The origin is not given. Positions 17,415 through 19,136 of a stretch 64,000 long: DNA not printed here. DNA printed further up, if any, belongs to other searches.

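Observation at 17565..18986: HAL-family gene coupled to hutU-hutI-hutF lacks any Ala-Ser-Gly (MIO) triad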

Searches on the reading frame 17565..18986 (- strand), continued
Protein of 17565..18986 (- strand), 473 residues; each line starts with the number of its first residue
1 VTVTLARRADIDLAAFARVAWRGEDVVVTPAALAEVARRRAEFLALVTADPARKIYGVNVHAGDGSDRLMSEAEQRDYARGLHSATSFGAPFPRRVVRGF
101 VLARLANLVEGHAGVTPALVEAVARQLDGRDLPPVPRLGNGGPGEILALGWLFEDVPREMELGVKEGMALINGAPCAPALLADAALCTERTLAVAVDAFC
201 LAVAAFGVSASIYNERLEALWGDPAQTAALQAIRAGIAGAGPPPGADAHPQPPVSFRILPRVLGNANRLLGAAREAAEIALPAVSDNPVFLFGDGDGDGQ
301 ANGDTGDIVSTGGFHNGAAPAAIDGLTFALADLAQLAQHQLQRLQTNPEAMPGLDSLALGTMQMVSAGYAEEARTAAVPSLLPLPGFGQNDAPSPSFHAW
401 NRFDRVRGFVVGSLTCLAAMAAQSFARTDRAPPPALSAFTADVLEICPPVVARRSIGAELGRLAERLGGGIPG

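Call 56: find_encoding_contigs(protein=P0167, flank=8000, max_places=2)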
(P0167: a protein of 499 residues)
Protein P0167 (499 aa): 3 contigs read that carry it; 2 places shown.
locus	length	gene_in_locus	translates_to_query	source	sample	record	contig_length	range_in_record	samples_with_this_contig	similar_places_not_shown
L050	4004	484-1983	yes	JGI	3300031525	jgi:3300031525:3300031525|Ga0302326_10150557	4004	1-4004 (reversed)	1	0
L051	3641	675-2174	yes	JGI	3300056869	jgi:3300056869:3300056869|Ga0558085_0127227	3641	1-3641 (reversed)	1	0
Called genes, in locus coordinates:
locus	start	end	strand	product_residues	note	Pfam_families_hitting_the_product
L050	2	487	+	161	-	?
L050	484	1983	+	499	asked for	PF00221:Lyase_aromatic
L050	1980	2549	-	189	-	PF01613:Flavin_Reduct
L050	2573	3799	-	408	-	PF02771:Acyl-CoA_dh_N (weak), PF02770:Acyl-CoA_dh_M (faint), PF00441:Acyl-CoA_dh_1 (faint), PF08028:Acyl-CoA_dh_2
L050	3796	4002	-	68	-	?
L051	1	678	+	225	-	?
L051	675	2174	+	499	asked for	PF00221:Lyase_aromatic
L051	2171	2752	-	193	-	PF01613:Flavin_Reduct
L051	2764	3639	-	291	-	?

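Call 67: find_encoding_contigs(protein=P0125, flank=8000, max_places=2)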
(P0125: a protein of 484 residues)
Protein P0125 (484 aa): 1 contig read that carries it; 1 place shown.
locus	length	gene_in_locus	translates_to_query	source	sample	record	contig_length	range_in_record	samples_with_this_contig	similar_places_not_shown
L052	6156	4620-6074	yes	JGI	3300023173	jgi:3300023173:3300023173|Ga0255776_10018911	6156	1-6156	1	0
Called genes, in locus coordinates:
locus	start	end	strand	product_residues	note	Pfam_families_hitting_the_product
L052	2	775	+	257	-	?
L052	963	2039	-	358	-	PF00155:Aminotran_1_2, PF01212:Beta_elim_lyase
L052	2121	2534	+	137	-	-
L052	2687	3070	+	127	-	-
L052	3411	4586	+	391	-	PF00465:Fe-ADH, PF13685:Fe-ADH_2, PF25137:ADH_Fe_C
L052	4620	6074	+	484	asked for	PF00221:Lyase_aromatic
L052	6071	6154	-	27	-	?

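Call 68: find_encoding_contigs(protein=P0126, flank=8000, max_places=2)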
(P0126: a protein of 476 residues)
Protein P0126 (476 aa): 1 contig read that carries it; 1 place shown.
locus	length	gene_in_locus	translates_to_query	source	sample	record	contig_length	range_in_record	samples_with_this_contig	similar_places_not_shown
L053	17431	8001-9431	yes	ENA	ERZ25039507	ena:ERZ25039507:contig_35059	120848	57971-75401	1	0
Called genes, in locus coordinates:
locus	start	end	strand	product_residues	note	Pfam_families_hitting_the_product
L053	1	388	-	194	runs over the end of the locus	-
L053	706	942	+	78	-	-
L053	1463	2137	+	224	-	PF01593:Amino_oxidase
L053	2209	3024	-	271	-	PF00378:ECH_1, PF16113:ECH_2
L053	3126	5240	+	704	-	PF00724:Oxidored_FMN, PF00070:Pyr_redox (faint), PF00890:FAD_binding_2 (weak), PF03486:HI0933_like (faint), PF07992:Pyr_redox_2, PF12831:FAD_oxidored (weak), PF13450:NAD_binding_8 (weak), PF22620:OYE-like_second_a-b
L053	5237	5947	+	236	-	-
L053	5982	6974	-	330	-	PF00990:GGDEF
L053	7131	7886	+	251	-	-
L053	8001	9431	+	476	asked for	PF00221:Lyase_aromatic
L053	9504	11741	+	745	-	PF00989:PAS (faint), PF08447:PAS_3, PF08448:PAS_4 (weak), PF00990:GGDEF, PF00563:EAL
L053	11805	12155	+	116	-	PF01035:DNA_binding_1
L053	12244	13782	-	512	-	PF25451:SCP2_Rv3818, PF00355:Rieske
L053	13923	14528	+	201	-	-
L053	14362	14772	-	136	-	-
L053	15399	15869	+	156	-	PF03167:UDG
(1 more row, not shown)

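Call 69: find_encoding_contigs(protein=P0143, flank=8000, max_places=2)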
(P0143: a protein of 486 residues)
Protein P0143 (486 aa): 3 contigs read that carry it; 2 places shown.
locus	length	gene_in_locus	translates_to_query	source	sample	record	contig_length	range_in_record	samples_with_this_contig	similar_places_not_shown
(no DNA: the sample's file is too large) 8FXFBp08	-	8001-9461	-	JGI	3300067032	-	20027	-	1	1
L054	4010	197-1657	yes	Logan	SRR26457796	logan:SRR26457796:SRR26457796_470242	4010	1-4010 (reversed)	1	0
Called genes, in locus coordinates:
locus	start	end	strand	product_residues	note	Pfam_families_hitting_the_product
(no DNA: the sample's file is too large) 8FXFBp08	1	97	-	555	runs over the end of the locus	PF00496:SBP_bac_5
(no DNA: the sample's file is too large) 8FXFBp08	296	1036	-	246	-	PF00392:GntR, PF13545:HTH_Crp_2 (weak), PF14502:HTH_41 (weak), PF07729:FCD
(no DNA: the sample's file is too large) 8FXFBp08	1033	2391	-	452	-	PF00296:Bac_luciferase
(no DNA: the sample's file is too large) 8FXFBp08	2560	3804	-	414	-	PF01321:Creatinase_N, PF00557:Peptidase_M24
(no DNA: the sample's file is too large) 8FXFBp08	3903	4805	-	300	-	PF09339:HTH_IclR, PF01047:MarR (faint), PF01614:IclR_C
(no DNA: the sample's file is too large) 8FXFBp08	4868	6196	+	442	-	PF20695:UbiD_N, PF01977:UbiD, PF20696:UbiD_C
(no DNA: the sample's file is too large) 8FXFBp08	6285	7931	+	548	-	PF00496:SBP_bac_5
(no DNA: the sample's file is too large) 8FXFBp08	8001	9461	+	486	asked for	PF00221:Lyase_aromatic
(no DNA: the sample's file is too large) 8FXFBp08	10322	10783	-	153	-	PF01152:Bac_globin (weak)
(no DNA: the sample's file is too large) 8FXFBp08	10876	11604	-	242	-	PF00027:cNMP_binding, PF13545:HTH_Crp_2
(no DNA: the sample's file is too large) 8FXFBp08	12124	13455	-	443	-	PF00083:Sugar_tr, PF07690:MFS_1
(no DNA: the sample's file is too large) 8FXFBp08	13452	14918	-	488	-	PF02934:GatB_N, PF02637:GatB_Yqey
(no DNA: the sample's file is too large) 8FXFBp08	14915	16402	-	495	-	PF01425:Amidase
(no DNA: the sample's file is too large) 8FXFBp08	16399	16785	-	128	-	PF02686:GatC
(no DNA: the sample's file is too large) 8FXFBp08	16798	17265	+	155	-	PF03652:RuvX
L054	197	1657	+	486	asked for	PF00221:Lyase_aromatic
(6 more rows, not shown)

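Call 70: search_protein_families(library=pfam, proteins=[L035:3-500:+, L035:577-1167:+, L035:1346-3991:-, L035:3813-4517:+, L035:5048-5365:+, L035:12649-13611:+, L035:13305-14750:+, L035:15376-16401:-, L035:16338-17948:-, L035:17798-19015:-], max_evalue=0.0001)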
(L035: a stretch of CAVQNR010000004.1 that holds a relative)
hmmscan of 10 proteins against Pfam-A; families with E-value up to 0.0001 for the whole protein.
L035:3-500:+ (165 aa): 3 families
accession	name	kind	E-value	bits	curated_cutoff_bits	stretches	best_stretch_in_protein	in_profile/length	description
PF01011.28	PQQ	-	5.5e-14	52.2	26.7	1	74-131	537-595/595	Glucose/ethanol/alcohol dehydrogenase, beta-propeller domain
PF13360.13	PQQ_2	-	3.2e-11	43.8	27.6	1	53-134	3-80/233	Outer membrane protein assembly factor BamB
PF13570.13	Beta-prop_ACSF4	-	9.1e-07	29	133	1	52-126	154-226/329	Beta-alanine-activating enzyme, beta-propeller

L035:577-1167:+ (196 aa): 1 family
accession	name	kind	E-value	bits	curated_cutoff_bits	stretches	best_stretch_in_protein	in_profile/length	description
PF02659.21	Mntp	-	1.6e-14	54.4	24.4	1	38-164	2-132/152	Putative manganese efflux pump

L035:1346-3991:- (881 aa): 4 families
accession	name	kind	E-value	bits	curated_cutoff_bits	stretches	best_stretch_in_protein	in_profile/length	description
PF00122.25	E1-E2_ATPase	-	2e-38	132.2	28.1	1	165-357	2-181/181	E1-E2 ATPase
PF00689.26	Cation_ATPase_C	-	1.4e-18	67.7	27.3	1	708-868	1-169/175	Cation transporting ATPase, C-terminus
PF00702.32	Hydrolase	-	1.3e-14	55.5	26.4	1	375-638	3-191/191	haloacid dehalogenase-like hydrolase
PF12710.13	HAD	-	7.5e-06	26.9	27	1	450-634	22-188/189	haloacid dehalogenase-like hydrolase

L035:3813-4517:+ (234 aa): 1 family
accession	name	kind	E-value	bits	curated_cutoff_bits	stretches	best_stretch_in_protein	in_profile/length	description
PF20229.3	ChrB_N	-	5e-27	95.2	23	1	59-210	1-152/159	Protein ChrB, N-terminal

L035:5048-5365:+ (105 aa): 5 families
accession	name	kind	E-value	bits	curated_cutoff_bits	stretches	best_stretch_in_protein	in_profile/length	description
PF12840.13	HTH_20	-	5.4e-15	55.5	27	1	11-58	1-49/51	Helix-turn-helix domain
PF01022.26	HTH_5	-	1.5e-12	47.6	22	1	13-57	1-45/47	Bacterial regulatory protein, arsR family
PF12802.13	MarR_2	-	7.2e-07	29.7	27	1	20-62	11-57/61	MarR family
PF13545.12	HTH_Crp_2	-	6.8e-06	26.4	27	1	25-78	20-70/70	Crp-like helix-turn-helix domain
PF25213.1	HVO_A0261_N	-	1.6e-05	25.1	35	1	14-60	11-57/86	HVO_A0261 N-terminal domain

L035:12649-13611:+ (320 aa): 1 family
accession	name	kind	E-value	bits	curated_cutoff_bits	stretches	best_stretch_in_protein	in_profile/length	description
PF03176.21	MMPL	-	1.3e-38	133.2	20.5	1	65-309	86-331/333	MMPL family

L035:13305-14750:+ (481 aa): 3 families
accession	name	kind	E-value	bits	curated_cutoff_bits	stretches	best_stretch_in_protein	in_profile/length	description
PF07730.19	HisKA_3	-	6.7e-19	68.6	24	1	278-344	1-66/68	Histidine kinase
PF02518.31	HATPase_c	-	1.3e-06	29.2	26.4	1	391-448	7-82/111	Histidine kinase-, DNA gyrase B-, and HSP90-like ATPase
PF13581.12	HATPase_c_2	-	2.3e-06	28.1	27.4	1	393-442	35-88/127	Histidine kinase-like ATPase domain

L035:15376-16401:- (341 aa): 4 families
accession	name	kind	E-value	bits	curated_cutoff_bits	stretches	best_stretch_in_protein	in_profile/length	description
PF03446.21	NAD_binding_2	-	1.8e-41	142.3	21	1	34-193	1-158/161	NAD binding domain of 6-phosphogluconate dehydrogenase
PF14833.11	NAD_binding_11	-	1.8e-30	106.1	30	1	198-319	1-122/122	NAD-binding of NADP-dependent 3-hydroxyisobutyrate dehydrogenase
PF02826.25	2-Hacid_dh_C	-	9.8e-07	28.8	25.1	1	32-146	36-147/178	D-isomer specific 2-hydroxyacid dehydrogenase, NAD binding domain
PF03807.23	F420_oxidored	-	3.2e-06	28.1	21.6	1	34-126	1-92/94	NADP oxidoreductase coenzyme F420-dependent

L035:16338-17948:- (536 aa): 1 family
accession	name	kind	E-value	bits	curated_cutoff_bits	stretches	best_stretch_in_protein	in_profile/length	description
PF00171.27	Aldedh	-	2.7e-157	524.5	23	1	70-530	5-460/461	Aldehyde dehydrogenase family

L035:17798-19015:- (405 aa): 2 families
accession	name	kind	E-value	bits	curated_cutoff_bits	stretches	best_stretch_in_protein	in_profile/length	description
PF13378.12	MR_MLE_C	-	2.3e-53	181.6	29.4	1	169-396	3-218/219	Enolase C-terminal domain-like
PF02746.21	MR_MLE_N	-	1.4e-06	28.9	22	1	69-147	29-117/117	Mandelate racemase / muconate lactonizing enzyme, N-terminal domain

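Call 72: search_protein_families(library=ncbifam, proteins=[L047:6895-8004:+, L047:8001-9443:+, L049:3326-4744:+], max_evalue=1e-10)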
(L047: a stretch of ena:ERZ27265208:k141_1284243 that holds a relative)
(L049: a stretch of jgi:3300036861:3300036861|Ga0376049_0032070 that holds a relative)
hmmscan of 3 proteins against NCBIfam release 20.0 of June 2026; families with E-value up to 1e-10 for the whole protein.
L047:6895-8004:+ (369 aa): 8 families
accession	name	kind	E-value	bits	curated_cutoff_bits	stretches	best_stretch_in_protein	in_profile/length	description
NF047820.1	TalGalacDh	equivalog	6.1e-28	97.8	500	1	90-363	110-361/371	L-talarate/galactarate dehydratase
NF010624.0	PRK14017.1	equivalog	4.9e-26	91.7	311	1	35-365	17-359/382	galactonate dehydratase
NF040866.1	AraD_Arch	equivalog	5.8e-26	91.3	650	1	91-368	107-371/372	arabinonate dehydratase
NF040790.2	glucon_galact_dh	equivalog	3.6e-23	82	750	1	90-368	96-371/390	bifunctional D-gluconate/D-galactonate dehydratase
TIGR02534.1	mucon_cyclo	subfamily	2e-20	73.2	334.95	1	60-367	71-366/368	muconate/chloromuconate family cycloisomerase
NF011968.0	PRK15440.1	equivalog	1e-16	60.8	393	1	92-362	130-387/395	L-rhamnonate dehydratase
NF043002.1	HProlDhtase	equivalog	2.6e-16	59.5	500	1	1-289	1-289/366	cis-3-hydroxy-L-proline dehydratase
NF043051.1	ManoateDhtManD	equivalog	7.2e-12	44.8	550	0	189-367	210-384/403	D-mannonate dehydratase ManD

L047:8001-9443:+ (480 aa): 6 families
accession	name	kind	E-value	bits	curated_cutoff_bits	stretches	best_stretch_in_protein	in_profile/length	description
NF006871.0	PRK09367.1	subfamily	4.3e-42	144.4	524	2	163-462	183-491/505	histidine ammonia-lyase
TIGR01225.1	hutH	equivalog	8.9e-41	139.9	539.15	2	164-465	181-491/506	histidine ammonia-lyase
TIGR04475.1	Phe_D_beta_mut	equivalog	1.9e-18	66.4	800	0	4-149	3-145/510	phenylalanine aminomutase (D-beta-phenylalanine forming)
TIGR03832.1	Tyr_2_3_mutase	equivalog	5e-17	61.6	501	0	10-156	5-148/507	tyrosine 2,3-aminomutase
NF053541.1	FlxA_rubin_TAL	equivalog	1.6e-14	53.3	700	0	12-158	2-144/498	flexirubin biosynthesis tyrosine ammonia-lyase FlxA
NF041222.1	BagA_FevW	exception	2.1e-11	43.1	1000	0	57-161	49-156/529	bagremycin/ferroverdin biosynthesis tyrosine ammonia-lyase BagA/FevW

L049:3326-4744:+ (472 aa): 5 families
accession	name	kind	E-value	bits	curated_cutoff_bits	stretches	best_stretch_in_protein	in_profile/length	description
TIGR01225.1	hutH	equivalog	2.2e-39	135.3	539.15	2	162-451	182-474/506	histidine ammonia-lyase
NF006871.0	PRK09367.1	subfamily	3.7e-39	134.7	524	2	162-451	185-477/505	histidine ammonia-lyase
TIGR03832.1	Tyr_2_3_mutase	equivalog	4.9e-18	64.9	501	0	9-154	4-148/507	tyrosine 2,3-aminomutase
TIGR04475.1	Phe_D_beta_mut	equivalog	5.2e-17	61.7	800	0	3-153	2-151/510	phenylalanine aminomutase (D-beta-phenylalanine forming)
NF041222.1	BagA_FevW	exception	1.9e-12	46.6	1000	0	162-220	183-241/529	bagremycin/ferroverdin biosynthesis tyrosine ammonia-lyase BagA/FevW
